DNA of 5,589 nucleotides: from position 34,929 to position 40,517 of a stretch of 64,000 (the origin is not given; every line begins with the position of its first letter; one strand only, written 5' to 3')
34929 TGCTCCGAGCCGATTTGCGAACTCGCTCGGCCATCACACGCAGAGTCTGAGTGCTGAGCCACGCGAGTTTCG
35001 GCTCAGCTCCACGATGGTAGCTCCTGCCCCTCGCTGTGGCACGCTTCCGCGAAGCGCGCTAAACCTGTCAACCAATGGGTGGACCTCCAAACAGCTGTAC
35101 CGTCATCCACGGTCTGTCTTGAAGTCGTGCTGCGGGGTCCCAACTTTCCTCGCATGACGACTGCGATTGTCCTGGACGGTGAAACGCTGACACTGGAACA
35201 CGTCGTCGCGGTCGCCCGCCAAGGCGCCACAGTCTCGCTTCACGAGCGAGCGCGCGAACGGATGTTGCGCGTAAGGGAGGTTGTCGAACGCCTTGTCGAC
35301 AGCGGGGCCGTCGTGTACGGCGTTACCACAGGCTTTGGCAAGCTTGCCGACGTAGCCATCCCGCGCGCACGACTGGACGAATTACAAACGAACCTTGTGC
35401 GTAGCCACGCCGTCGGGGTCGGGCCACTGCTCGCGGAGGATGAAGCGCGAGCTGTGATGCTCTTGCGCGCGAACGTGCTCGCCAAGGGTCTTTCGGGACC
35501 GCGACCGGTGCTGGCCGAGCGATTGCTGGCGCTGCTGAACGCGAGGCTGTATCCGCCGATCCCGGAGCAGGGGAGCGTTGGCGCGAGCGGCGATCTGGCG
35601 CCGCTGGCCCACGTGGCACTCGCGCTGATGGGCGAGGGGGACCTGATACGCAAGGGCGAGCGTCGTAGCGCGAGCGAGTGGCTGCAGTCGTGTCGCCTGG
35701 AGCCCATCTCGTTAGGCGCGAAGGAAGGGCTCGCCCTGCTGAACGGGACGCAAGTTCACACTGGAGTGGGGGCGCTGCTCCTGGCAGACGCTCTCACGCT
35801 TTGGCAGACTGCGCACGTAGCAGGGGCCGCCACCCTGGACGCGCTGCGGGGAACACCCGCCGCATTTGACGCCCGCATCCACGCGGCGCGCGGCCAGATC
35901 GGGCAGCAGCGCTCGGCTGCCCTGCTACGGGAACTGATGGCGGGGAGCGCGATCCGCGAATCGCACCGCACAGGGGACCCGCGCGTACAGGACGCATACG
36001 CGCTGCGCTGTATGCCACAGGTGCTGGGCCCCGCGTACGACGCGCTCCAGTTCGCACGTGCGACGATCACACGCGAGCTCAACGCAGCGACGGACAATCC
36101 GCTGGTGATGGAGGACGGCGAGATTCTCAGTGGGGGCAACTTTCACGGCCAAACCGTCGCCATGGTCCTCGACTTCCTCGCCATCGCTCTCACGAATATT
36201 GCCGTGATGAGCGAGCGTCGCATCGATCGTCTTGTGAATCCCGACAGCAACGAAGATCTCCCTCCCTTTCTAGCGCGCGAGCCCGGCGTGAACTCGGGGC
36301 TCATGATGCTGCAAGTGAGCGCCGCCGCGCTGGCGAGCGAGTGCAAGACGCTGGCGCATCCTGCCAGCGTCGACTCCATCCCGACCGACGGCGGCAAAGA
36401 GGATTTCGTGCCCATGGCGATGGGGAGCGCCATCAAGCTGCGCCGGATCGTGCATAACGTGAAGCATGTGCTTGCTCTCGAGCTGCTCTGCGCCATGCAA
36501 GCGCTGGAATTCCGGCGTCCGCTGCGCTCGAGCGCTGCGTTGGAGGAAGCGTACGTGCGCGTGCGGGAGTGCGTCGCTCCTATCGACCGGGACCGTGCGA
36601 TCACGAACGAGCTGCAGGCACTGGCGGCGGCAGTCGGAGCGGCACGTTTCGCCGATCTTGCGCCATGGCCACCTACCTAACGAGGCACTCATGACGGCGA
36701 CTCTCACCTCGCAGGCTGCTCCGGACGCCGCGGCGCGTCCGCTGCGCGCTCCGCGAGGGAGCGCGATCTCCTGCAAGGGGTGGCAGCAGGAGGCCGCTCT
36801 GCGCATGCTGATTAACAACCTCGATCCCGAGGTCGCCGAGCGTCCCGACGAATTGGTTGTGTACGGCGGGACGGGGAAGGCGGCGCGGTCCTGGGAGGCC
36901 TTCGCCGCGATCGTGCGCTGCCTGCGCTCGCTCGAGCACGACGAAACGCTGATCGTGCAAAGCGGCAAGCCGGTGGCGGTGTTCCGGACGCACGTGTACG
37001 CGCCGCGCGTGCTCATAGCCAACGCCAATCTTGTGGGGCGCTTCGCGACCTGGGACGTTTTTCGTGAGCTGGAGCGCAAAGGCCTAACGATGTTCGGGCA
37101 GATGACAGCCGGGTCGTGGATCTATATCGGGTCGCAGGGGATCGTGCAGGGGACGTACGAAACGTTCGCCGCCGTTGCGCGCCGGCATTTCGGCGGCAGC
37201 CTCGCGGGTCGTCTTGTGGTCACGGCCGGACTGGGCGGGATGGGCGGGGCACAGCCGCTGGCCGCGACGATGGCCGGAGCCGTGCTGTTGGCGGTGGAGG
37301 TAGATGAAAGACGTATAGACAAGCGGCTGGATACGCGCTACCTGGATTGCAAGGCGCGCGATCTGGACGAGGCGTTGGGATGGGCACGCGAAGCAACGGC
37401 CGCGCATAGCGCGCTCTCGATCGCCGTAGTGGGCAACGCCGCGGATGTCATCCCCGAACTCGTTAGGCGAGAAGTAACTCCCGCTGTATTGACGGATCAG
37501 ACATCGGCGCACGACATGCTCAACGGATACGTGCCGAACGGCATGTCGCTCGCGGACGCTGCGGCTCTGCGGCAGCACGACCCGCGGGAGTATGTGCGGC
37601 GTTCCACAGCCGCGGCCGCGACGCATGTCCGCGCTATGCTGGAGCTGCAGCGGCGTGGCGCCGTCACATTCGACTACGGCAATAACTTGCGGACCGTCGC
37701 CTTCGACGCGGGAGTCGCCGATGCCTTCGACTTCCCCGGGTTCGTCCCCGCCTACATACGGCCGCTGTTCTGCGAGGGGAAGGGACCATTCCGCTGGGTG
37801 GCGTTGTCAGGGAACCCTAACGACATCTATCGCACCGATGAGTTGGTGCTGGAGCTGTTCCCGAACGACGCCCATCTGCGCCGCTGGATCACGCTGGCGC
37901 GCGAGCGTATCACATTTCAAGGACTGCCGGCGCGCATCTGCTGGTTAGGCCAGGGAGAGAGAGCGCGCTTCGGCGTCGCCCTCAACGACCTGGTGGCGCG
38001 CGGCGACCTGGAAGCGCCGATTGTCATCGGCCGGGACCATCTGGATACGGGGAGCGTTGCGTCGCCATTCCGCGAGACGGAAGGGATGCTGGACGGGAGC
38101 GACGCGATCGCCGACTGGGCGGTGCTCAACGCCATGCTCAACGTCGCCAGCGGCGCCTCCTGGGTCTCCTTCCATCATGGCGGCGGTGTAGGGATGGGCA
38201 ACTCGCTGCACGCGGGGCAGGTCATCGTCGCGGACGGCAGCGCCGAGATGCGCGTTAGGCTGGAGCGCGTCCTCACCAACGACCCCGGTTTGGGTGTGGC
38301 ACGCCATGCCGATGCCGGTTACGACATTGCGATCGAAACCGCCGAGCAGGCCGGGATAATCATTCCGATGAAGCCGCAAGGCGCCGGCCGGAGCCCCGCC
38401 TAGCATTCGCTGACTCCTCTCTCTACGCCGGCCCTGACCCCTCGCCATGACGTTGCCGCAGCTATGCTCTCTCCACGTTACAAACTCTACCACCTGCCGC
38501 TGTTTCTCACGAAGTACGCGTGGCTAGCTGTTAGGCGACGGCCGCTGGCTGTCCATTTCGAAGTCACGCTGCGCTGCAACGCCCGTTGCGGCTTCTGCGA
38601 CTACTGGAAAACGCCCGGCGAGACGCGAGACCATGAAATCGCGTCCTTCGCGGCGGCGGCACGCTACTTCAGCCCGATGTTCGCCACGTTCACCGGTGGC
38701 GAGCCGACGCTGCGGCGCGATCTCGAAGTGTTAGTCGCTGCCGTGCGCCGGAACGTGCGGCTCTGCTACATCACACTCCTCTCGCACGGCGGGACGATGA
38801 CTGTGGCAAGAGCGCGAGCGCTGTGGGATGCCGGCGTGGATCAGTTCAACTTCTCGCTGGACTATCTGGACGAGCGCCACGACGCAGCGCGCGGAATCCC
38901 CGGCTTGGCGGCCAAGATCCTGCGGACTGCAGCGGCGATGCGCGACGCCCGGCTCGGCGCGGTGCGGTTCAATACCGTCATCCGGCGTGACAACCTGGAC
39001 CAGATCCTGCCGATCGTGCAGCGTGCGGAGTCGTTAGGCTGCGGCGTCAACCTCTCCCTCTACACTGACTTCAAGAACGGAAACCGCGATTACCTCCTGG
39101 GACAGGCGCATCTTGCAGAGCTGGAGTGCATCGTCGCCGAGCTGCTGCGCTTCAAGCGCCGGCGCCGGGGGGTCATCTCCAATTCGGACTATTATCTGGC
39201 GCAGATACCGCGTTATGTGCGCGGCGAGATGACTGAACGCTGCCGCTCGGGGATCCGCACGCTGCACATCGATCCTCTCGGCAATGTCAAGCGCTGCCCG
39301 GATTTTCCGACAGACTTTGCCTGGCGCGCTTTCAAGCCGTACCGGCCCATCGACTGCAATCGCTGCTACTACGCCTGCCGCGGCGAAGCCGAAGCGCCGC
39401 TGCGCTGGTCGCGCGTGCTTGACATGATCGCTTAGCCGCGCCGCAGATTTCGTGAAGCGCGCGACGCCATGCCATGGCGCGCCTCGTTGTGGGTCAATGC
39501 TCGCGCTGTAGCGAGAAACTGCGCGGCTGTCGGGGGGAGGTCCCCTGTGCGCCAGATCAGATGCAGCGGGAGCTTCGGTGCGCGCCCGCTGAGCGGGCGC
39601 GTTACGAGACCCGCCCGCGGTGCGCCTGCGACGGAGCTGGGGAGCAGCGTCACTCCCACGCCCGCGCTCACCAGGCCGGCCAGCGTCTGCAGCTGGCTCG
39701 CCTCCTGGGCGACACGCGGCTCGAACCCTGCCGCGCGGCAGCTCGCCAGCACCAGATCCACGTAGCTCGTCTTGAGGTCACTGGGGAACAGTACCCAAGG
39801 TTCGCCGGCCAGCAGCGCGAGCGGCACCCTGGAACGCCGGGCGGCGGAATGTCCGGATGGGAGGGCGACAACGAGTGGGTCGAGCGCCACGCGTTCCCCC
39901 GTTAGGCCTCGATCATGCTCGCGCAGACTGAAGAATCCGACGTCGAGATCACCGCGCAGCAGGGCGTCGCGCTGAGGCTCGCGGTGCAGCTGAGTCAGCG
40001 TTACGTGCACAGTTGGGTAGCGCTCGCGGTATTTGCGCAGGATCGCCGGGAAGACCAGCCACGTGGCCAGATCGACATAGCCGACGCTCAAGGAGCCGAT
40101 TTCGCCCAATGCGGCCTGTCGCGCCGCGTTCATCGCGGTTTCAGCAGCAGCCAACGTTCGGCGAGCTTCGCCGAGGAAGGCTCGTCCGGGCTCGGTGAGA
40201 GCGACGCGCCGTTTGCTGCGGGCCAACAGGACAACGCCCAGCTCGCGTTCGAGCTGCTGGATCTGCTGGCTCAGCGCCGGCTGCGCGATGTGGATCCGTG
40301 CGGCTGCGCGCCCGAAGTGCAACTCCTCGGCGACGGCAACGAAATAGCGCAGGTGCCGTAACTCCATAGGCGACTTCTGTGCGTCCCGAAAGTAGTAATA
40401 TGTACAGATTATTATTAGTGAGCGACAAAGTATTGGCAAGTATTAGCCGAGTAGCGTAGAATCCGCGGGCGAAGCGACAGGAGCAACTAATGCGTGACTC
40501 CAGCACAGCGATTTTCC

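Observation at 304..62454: Hyper-abundant dispersed octamer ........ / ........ (about one core per 0.6 kb), written through genes in every reading frame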

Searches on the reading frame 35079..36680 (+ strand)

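Call 28: search_protein_families(library=pfam, proteins=[window:35079-36680:+], max_evalue=0.00001)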
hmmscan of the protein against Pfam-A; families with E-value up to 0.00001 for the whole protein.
window:35079-36680:+ (533 aa): 1 family
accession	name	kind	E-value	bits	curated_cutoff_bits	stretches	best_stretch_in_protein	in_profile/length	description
PF00221.24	Lyase_aromatic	-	1e-187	624.9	27.3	1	37-497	1-466/466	Aromatic amino acid lyase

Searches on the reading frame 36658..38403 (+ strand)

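Call 28: search_protein_families(library=pfam, proteins=[window:36658-38403:+], max_evalue=0.00001)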
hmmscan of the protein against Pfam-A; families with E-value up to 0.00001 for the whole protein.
window:36658-38403:+ (581 aa): 3 families
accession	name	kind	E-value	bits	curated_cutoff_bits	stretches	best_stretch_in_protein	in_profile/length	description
PF17392.7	Urocanase_C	-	3.7e-93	310.8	23.6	1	369-563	1-195/196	Urocanase C-terminal domain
PF01175.24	Urocanase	-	5.7e-90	301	23.2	1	158-366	1-209/209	Urocanase Rossmann-like domain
PF17391.7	Urocanase_N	-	5.6e-58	194.7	23.2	1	30-155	2-127/127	Urocanase N-terminal domain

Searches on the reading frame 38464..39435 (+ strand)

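Call 28: search_protein_families(library=pfam, proteins=[window:38464-39435:+], max_evalue=0.00001)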
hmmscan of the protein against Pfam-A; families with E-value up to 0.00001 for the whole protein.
window:38464-39435:+ (323 aa): 1 family
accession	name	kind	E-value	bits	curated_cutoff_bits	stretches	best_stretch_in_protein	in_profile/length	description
PF04055.27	Radical_SAM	-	6.6e-20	72.4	29.5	1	33-186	2-164/166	Radical SAM superfamily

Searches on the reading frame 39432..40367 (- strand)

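Call 28: search_protein_families(library=pfam, proteins=[window:39432-40367:-], max_evalue=0.00001)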
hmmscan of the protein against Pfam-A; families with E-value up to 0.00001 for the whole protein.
window:39432-40367:- (311 aa): 2 families
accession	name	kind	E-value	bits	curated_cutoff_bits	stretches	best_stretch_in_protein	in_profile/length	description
PF03466.25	LysR_substrate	-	3.1e-46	157.9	28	1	89-290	4-206/209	LysR substrate binding domain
PF00126.33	HTH_1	-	2.8e-23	82.1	26.6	1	3-62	1-60/60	Bacterial regulatory helix-turn-helix protein, lysR family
